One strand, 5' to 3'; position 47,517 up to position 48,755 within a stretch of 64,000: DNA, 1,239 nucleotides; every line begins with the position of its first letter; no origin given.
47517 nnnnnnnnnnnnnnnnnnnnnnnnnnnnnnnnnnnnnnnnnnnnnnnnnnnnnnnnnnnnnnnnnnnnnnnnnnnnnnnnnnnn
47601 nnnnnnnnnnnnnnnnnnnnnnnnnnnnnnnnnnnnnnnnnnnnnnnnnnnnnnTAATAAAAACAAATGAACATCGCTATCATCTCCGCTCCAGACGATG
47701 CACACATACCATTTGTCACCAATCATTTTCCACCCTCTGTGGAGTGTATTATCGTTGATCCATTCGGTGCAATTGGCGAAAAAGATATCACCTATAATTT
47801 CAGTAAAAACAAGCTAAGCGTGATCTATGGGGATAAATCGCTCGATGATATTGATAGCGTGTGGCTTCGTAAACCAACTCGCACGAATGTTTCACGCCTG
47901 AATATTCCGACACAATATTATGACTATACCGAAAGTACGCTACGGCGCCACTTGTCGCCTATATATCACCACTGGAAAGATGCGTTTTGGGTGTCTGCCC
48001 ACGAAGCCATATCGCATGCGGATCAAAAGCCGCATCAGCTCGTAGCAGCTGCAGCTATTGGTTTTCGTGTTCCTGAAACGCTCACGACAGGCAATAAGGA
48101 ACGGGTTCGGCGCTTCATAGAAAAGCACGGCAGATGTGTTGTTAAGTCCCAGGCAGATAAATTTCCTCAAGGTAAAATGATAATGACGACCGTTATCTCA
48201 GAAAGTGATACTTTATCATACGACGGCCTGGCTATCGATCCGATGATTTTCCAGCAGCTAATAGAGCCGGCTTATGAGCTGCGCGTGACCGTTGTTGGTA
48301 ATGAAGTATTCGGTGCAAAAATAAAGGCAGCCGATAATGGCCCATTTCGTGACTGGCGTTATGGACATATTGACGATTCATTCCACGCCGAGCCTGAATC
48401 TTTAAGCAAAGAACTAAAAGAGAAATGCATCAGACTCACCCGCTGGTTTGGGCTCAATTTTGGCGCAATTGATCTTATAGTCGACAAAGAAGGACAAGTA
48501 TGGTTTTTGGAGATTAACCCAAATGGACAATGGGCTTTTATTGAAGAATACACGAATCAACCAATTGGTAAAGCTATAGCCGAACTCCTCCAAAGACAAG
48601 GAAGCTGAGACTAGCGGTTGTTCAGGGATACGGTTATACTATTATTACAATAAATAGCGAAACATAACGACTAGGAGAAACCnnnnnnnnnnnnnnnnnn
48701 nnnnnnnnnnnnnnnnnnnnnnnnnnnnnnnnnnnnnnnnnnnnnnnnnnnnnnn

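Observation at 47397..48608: Candidate graspetide RiPP locus: 86-aa precursor-like ORF directly upstream of an MvdC/MvdD-type ATP-grasp ligase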

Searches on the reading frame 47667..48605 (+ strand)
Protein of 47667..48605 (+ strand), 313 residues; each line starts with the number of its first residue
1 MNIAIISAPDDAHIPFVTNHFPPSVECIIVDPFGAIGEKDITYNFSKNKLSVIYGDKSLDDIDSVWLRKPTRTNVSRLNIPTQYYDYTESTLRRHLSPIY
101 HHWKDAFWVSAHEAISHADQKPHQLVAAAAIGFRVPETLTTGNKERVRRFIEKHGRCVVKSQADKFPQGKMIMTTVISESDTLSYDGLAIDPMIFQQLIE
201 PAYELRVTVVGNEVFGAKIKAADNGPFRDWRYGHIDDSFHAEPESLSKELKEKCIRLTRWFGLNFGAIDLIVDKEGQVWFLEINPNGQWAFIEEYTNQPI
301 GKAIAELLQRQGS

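Call 3: search_protein_families(library=pfam, proteins=[window:47667-48605:+], max_evalue=0.01)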
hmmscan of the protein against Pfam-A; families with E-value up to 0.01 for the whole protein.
window:47667-48605:+ (313 aa): 3 families
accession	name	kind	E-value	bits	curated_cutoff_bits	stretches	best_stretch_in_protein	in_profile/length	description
PF08443.16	RimK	-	3.9e-13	49.9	21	1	121-306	6-186/188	RimK-like ATP-grasp domain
PF14398.11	ATPgrasp_YheCD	-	3.5e-08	33.4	26.8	1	239-305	174-246/255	YheC/D like ATP-grasp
PF21068.3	ATPgraspMvdD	-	0.0021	18.6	27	0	41-115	44-120/121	MvdD pre-ATP grasp domain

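Call 4: search_protein_families(library=ncbifam, proteins=[window:47667-48605:+], max_evalue=0.1)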
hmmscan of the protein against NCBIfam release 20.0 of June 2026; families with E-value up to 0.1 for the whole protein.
window:47667-48605:+ (313 aa): 14 families
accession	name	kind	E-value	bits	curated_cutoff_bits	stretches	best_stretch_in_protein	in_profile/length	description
TIGR04187.1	GRASP_SAV_5884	subfamily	3.8e-57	193.9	350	1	57-309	61-312/312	ATP-grasp ribosomal peptide maturase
TIGR04185.1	ATPgraspMvdC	equivalog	1.5e-46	159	425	1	49-308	51-316/318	MvdC family ATP-grasp ribosomal peptide maturase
TIGR04184.1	ATPgraspMvdD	equivalog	2.5e-44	151.8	475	1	40-308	42-319/321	MvdD family ATP-grasp ribosomal peptide maturase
TIGR00768.1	rimK_fam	subfamily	1.9e-16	60.3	143.4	1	111-306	78-274/276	RimK family alpha-L-glutamate ligase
TIGR04192.1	GRASP_w_spasm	equivalog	3.7e-16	59.3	230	1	59-308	60-318/318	grasp-with-spasm system ATP-grasp peptide maturase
NF040720.1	MptN_Meth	equivalog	3.8e-11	42.6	350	1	110-307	91-289/291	tetrahydromethanopterin:alpha-L-glutamate ligase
TIGR03103.1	trio_acet_GNAT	equivalog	2.2e-06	26.5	569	1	114-220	291-397/547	N-acetylglutaminylglutamine synthetase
TIGR02144.1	LysX_arch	equivalog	3e-06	26.5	275.6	1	109-307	76-274/281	lysine biosynthesis protein LysX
NF007764.0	PRK10446.1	equivalog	0.0021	17.4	331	1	177-310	159-288/300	30S ribosomal protein S6--L-glutamate ligase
TIGR04356.1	grasp_GAK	hypoth_equivalog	0.0035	16.5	300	1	133-287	112-262/287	GAK system ATP-grasp enzyme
TIGR01205.1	D_ala_D_alaTIGR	subfamily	0.0053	15.8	245.65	1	195-286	187-286/318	D-alanine--D-alanine ligase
NF005315.0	PRK06849.1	equivalog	0.017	14.2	406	0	80-199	81-194/389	hypothetical protein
NF002378.0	PRK01372.1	subfamily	0.021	13.6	243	1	189-284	169-268/305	D-alanine--D-alanine ligase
TIGR01380.1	glut_syn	equivalog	0.057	12.4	299.05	1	135-175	134-174/312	glutathione synthase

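Call 5: find_homologous_proteins(query=window:47667-48605:+, max_evalue=0.00001)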
Query window:47667-48605:+ (313 aa): 2921 proteins with E <= 0.00001 among 4409 candidates; the best 120 are listed.
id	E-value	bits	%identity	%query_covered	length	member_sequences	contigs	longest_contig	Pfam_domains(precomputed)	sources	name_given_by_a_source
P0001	5.3e-214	727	100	100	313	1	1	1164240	PF14398.12,PF08443.17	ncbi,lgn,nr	ncbi:MAG: RimK protein [Candidatus Saccharibacteria bacterium]|nr:RimK protein [Candidatus Saccharib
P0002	3.5e-181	619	83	100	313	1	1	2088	PF14398.12,PF08443.17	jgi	jgi:hypothetical protein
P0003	7.4e-169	579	78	99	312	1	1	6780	PF14398.12,PF08443.17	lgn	-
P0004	2.3e-151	521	71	100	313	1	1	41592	PF14398.12,PF08443.17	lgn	-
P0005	8.0e-134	464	64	98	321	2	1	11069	PF08443.17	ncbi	-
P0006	5.5e-133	461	64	98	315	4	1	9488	PF14398.12,PF08443.17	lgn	-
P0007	3.7e-132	458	63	98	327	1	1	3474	PF14398.12,PF08443.17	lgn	-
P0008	1.8e-131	456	62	98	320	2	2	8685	PF14398.12,PF08443.17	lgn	-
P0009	8.8e-131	454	63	98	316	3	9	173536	PF14398.12,PF08443.17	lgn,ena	-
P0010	9.6e-131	453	62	98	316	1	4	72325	PF14398.12,PF08443.17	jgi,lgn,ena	-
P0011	1.8e-130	453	62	99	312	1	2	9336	PF08443.17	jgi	jgi:glutathione synthase/RimK-type ligase-like ATP-grasp enzyme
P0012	1.9e-130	452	63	98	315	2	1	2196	PF08443.17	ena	-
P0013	2.3e-129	449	63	98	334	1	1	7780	PF14398.12,PF08443.17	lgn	-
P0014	3.9e-129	448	61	98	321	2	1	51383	PF14398.12,PF08443.17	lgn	-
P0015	5.9e-129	448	62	98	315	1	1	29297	PF14398.12,PF08443.17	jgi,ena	-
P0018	4.5e-126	438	62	99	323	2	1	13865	PF14398.12,PF08443.17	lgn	-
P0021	2.3e-116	406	58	99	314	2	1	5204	PF08443.17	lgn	-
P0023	2.3e-96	340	50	99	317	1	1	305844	PF14398.12,PF08443.17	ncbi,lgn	ncbi:MAG: hypothetical protein ACREGJ_04700 [Candidatus Saccharimonadales bacterium]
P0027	7.2e-83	296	45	100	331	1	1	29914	PF14398.12,PF08443.17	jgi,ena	-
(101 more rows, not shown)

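Call 7: find_encoding_contigs(protein=P0002, flank=3000, max_places=2)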
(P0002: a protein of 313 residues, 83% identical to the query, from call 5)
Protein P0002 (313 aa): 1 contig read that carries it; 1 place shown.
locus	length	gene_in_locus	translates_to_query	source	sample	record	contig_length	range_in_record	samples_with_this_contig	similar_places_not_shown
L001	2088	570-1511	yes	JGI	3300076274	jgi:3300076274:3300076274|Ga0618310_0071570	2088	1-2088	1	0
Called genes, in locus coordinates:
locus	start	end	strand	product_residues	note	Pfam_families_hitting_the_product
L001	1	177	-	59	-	?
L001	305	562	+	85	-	-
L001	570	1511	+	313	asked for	PF08443:RimK, PF14398:ATPgrasp_YheCD (faint)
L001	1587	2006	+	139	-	PF00903:Glyoxalase, PF06983:3-dmu-9_3-mt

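Call 8: find_encoding_contigs(protein=P0003, flank=3000, max_places=2)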
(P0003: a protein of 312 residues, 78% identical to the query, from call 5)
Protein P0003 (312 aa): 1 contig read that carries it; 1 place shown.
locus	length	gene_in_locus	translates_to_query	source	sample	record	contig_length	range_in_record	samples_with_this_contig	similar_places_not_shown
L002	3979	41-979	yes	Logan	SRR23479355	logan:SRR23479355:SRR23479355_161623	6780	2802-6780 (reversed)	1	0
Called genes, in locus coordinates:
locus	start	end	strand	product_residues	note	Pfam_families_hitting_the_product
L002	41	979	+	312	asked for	PF08443:RimK, PF14398:ATPgrasp_YheCD (faint)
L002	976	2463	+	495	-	PF03446:NAD_binding_2, PF00393:6PGD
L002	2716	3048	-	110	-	-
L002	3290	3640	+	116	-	-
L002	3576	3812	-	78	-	-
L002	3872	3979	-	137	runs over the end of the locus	PF03479:PCC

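Call 9: find_encoding_contigs(protein=P0004, flank=4000, max_places=2)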
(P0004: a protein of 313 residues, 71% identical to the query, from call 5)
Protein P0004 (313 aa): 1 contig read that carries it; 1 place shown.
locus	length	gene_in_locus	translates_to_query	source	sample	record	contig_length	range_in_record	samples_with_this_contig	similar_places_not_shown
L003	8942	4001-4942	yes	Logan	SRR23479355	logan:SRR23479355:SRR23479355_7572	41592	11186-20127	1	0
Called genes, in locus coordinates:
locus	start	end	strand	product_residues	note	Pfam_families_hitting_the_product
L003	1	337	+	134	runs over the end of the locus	PF07366:SnoaL, PF12680:SnoaL_2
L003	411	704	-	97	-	-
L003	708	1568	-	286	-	PF02424:ApbE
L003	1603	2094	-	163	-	PF13563:2_5_RNA_ligase2 (weak)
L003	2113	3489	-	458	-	PF00652:Ricin_B_lectin, PF14200:RicinB_lectin_2, PF00722:Glyco_hydro_16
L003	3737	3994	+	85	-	-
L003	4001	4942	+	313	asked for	PF08443:RimK, PF14398:ATPgrasp_YheCD (weak)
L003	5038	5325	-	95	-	-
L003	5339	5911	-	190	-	PF00300:His_Phos_1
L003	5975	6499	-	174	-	-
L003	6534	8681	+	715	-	PF07581:Glug (faint)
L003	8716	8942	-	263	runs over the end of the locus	PF02586:SRAP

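Call 10: find_encoding_contigs(protein=P0009, flank=4000, max_places=2)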
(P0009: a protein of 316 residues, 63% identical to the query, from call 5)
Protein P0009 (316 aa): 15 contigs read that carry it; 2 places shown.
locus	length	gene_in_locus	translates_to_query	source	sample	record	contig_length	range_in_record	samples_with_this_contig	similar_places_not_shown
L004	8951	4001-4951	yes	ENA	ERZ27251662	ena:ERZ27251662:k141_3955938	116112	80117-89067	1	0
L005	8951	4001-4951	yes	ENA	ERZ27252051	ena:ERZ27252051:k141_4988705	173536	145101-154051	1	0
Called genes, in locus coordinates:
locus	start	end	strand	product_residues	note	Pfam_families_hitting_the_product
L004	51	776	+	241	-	PF21695:GlnR_1st (faint), PF00072:Response_reg, PF00486:Trans_reg_C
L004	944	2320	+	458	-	PF02518:HATPase_c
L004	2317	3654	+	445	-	-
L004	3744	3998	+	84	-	-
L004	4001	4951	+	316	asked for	PF08443:RimK, PF14398:ATPgrasp_YheCD (faint)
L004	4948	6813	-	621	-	PF19264:DUF5907 (weak), PF12708:Pect-lyase_RHGA_epim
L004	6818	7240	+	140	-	-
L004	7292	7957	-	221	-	PF00857:Isochorismatase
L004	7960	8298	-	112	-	PF10823:DUF2568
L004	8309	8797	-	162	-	PF06271:RDD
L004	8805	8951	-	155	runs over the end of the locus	PF00293:NUDIX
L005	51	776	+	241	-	PF21695:GlnR_1st (faint), PF00072:Response_reg, PF00486:Trans_reg_C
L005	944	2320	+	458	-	PF02518:HATPase_c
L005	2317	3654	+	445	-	-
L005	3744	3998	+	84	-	-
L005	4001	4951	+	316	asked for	PF08443:RimK, PF14398:ATPgrasp_YheCD (faint)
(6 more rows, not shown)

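Call 14: find_encoding_contigs(protein=P0014, flank=3000, max_places=1)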
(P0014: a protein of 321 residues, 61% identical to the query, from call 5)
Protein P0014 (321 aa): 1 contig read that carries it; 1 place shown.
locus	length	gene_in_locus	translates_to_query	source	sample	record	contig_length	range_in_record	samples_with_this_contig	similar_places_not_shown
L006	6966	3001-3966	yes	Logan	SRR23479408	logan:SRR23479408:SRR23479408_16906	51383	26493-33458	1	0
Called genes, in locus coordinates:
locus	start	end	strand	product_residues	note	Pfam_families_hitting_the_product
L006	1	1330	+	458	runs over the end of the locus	PF14501:HATPase_c_5 (faint), PF02518:HATPase_c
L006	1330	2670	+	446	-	-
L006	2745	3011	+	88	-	-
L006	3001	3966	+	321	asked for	PF08443:RimK, PF14398:ATPgrasp_YheCD (faint)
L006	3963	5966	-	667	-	PF19264:DUF5907 (weak), PF12708:Pect-lyase_RHGA_epim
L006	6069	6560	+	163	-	PF04892:VanZ-LLP1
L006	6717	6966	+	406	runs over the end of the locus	-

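Call 15: find_encoding_contigs(protein=P0023, flank=3000, max_places=1)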
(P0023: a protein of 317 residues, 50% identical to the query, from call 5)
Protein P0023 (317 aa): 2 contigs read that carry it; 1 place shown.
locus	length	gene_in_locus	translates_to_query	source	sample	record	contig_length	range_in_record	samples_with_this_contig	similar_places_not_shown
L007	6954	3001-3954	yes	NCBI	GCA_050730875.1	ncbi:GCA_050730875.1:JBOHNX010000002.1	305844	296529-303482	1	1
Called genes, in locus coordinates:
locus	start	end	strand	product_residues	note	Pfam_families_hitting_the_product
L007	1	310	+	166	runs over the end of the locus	PF04461:YajQ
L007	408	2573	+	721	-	PF13491:FtsK_4TM, PF17854:FtsK_alpha, PF01580:FtsK_SpoIIIE, PF12846:AAA_10 (faint), PF20703:nSTAND1 (weak), PF09397:FtsK_gamma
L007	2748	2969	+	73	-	-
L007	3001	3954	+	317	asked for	PF08443:RimK, PF14398:ATPgrasp_YheCD (weak)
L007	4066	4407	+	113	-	PF01250:Ribosomal_S6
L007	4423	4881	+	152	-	PF00436:SSB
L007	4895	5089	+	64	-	PF01084:Ribosomal_S18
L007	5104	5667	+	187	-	PF08207:EFP_N, PF01132:EFP, PF09285:Elong-fact-P_C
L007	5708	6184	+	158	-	PF13563:2_5_RNA_ligase2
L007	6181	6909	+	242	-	PF01479:S4, PF01728:FtsJ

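Call 16: find_encoding_contigs(protein=P0027, flank=3000, max_places=1)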
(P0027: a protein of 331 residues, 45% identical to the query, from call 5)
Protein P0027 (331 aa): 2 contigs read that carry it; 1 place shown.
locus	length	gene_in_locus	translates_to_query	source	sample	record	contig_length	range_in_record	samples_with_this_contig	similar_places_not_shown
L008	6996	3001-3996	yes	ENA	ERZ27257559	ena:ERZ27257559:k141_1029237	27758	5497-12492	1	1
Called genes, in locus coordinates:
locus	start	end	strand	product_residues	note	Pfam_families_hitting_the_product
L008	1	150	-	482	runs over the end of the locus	PF02065:Melibiase (faint), PF16499:Melibiase_2, PF17801:Melibiase_C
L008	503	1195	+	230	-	-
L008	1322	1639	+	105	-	-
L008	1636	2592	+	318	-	PF08443:RimK, PF14398:ATPgrasp_YheCD (weak)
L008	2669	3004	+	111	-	-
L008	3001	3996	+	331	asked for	PF08443:RimK, PF14398:ATPgrasp_YheCD (faint)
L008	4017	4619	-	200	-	-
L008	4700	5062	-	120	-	-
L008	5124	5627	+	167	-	-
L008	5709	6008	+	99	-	-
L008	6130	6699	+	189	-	-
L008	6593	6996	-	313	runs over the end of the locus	PF03706:LPG_synthase_TM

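Call 23: find_related_loci(query=A1, collection=genome_contigs, flank=3000)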
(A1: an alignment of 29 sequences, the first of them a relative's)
Query A1 (313 aa) in genome_contigs; peptide patterns used: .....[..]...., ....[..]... (x = any residue, [..] = any of these).
226 stretches matched a pattern; 121 encode a relative of the query (tblastn E <= 1e-3); the best 80 are kept; 80 distinct loci.
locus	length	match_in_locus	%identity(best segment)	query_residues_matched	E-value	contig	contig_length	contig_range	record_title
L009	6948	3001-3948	50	1-311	1e-103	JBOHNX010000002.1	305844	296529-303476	MAG: Candidatus Saccharimonadales bacterium isolate SD8036_maxbin2.bin.8 NODE_7_length_305844_cov_14.093472, whole genom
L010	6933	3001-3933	46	3-309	7e-90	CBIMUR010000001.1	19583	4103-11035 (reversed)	MAG TPA_asm: uncultured bacterium isolate SRR16817064_concoct_5 genome assembly, contig: ERZ27394172.1065, whole genome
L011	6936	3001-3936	43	3-309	2e-83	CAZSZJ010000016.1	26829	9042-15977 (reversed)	MAG TPA_asm: uncultured Candidatus Saccharibacteria bacterium isolate SRP200132_co1_502 genome assembly, contig: NODE_30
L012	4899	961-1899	42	2-309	1e-78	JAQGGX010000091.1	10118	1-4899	MAG: Candidatus Saccharibacteria bacterium isolate RYN_418 scaffold_2310345, whole genome shotgun sequence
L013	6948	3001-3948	41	2-312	7e-75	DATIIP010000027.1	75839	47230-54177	MAG TPA_asm: Candidatus Saccharimonadales bacterium isolate SMAG_U15668 k141_632670, whole genome shotgun sequence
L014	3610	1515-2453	42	3-309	1e-74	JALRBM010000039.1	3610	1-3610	MAG: Candidatus Saccharimonadia bacterium isolate HM.33 HM_803432, whole genome shotgun sequence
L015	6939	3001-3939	39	2-308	5e-74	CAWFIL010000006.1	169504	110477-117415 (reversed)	MAG: uncultured bacterium isolate MFD02134.bin.2.167 genome assembly, contig: contig_60368, whole genome shotgun sequenc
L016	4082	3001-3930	41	3-308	2e-72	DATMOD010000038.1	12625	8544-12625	MAG TPA_asm: Patescibacteria group bacterium isolate SMAG_U12867 k141_1365617, whole genome shotgun sequence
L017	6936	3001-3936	38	3-308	3e-71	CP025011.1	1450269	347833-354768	Candidatus Saccharibacteria bacterium YM_S32_TM7_50_20 chromosome, complete genome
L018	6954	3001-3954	40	3-313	8e-71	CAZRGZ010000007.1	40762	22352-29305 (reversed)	MAG TPA_asm: uncultured Candidatus Saccharibacteria bacterium isolate SRP144015_co1_121 genome assembly, contig: NODE_51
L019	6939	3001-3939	40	2-309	2e-70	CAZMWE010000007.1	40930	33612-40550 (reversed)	MAG TPA_asm: uncultured Candidatus Saccharibacteria bacterium isolate binchicken_co54_327 genome assembly, contig: NODE_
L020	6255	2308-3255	37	2-312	7e-69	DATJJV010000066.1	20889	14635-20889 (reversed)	MAG TPA_asm: Candidatus Pristimantibacillus sp. isolate SMAG_U15575 k141_860522, whole genome shotgun sequence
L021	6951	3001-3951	41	1-310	4e-69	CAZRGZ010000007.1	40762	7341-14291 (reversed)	MAG TPA_asm: uncultured Candidatus Saccharibacteria bacterium isolate SRP144015_co1_121 genome assembly, contig: NODE_51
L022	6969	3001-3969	38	2-311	1e-67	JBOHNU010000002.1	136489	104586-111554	MAG: Candidatus Saccharimonadales bacterium isolate SD8029_maxbin2.bin.13 NODE_6_length_136489_cov_3.003036, whole genom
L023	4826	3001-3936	39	5-310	3e-65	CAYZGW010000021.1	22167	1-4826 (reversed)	MAG TPA_asm: uncultured Candidatus Saccharibacteria bacterium isolate SRP200132_co1_640 genome assembly, contig: NODE_40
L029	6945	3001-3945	36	1-311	8e-59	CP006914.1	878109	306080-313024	Candidate division WWE3 bacterium RAAC2_WWE3_1 chromosome, complete genome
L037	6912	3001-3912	37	11-308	2e-56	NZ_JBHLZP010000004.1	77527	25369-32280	Actinoallomurus acaciae strain TBRC 0563 idba_21_77_14_4, whole genome shotgun sequence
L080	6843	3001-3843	32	37-308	2e-35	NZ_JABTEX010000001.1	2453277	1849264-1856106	Planomonospora sp. ID82291 NODE_1_length_2453277_cov_626.432137, whole genome shotgun sequence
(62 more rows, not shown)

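Call 33: find_related_loci(query=window:47667-48605:+, collection=metagenome_contigs, flank=1500)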
Query window:47667-48605:+ (313 aa) in metagenome_contigs; peptide patterns used: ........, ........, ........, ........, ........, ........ (x = any residue, [..] = any of these).
284 stretches matched a pattern; 5 encode a relative of the query (tblastn E <= 1e-3); 5 distinct loci.
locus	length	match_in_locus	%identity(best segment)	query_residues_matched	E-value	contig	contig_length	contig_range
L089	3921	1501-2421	63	2-308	2e-137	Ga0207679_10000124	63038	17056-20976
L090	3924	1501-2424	63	1-308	3e-137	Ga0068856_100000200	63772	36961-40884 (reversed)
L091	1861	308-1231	63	1-308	1e-146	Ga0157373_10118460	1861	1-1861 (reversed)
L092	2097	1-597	70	112-310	4e-97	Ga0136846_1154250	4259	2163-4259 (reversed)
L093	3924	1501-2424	63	1-308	2e-137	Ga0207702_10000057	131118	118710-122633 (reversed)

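Call 34: search_solved_structures(query=window:47667-48605:+, max_evalue=0.001, show_alignments=1)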
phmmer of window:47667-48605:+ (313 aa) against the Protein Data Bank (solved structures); distinct sequences matched with E-value up to 0.001: 7.
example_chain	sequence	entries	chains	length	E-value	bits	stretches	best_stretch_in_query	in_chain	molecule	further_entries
5ig9_A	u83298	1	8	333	2.7e-31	111.8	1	60-310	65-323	ATP grasp ligase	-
7m4s_A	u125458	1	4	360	3e-31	111.6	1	45-308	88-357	AMdnB protein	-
7mgv_A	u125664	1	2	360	4.6e-31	111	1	57-308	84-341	CdnC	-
5ig8_A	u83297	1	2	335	3.9e-27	98.1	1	42-308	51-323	ATP grasp ligase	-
9bou_A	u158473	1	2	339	1.7e-23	86.1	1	5-312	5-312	MvdD-like pre-ATP grasp domain-containing protein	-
7drm_A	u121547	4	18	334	4.5e-12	48.6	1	95-300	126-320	ATP-grasp domain-containing protein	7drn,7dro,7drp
7qyr_A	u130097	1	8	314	0.00061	21.9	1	115-312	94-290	Probable alpha-L-glutamate ligase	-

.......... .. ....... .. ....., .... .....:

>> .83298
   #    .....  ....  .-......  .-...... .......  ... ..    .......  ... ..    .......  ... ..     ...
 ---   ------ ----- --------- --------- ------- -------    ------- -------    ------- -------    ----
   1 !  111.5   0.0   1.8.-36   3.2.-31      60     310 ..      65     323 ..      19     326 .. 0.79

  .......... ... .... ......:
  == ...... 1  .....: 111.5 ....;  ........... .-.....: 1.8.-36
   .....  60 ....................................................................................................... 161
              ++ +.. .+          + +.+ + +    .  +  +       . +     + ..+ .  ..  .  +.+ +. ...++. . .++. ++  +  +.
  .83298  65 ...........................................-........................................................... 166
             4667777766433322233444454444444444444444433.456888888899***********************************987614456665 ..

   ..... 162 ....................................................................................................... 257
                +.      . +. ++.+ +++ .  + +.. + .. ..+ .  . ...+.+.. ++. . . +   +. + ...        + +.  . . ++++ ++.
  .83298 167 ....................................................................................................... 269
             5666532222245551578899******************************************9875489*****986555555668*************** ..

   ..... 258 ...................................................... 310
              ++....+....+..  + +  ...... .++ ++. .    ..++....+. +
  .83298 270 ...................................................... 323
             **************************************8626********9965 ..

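Call 36: find_encoding_contigs(protein=P0005, flank=2500, max_places=1)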
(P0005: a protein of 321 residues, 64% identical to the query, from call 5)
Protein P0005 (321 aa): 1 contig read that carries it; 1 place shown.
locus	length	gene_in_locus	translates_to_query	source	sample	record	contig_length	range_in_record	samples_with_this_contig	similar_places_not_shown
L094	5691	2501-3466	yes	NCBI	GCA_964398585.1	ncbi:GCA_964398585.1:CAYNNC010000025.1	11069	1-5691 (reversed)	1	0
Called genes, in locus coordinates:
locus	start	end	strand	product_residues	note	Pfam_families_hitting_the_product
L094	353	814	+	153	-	PF02518:HATPase_c, PF14501:HATPase_c_5 (faint)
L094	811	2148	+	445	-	-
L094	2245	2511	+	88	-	-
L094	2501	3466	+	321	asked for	PF08443:RimK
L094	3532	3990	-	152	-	-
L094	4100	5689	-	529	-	?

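Call 37: find_encoding_contigs(protein=P0018, flank=2500, max_places=1)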
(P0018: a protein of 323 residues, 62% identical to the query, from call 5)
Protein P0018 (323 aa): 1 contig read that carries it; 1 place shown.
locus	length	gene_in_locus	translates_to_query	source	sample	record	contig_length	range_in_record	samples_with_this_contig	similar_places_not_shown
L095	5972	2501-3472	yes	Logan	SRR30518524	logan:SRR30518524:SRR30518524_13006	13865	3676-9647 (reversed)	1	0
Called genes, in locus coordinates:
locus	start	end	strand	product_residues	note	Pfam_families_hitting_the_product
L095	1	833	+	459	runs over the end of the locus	PF02518:HATPase_c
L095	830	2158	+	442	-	-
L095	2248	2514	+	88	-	-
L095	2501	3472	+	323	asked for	PF08443:RimK, PF14398:ATPgrasp_YheCD (faint)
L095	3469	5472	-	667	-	PF19264:DUF5907 (weak), PF12708:Pect-lyase_RHGA_epim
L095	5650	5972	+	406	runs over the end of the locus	-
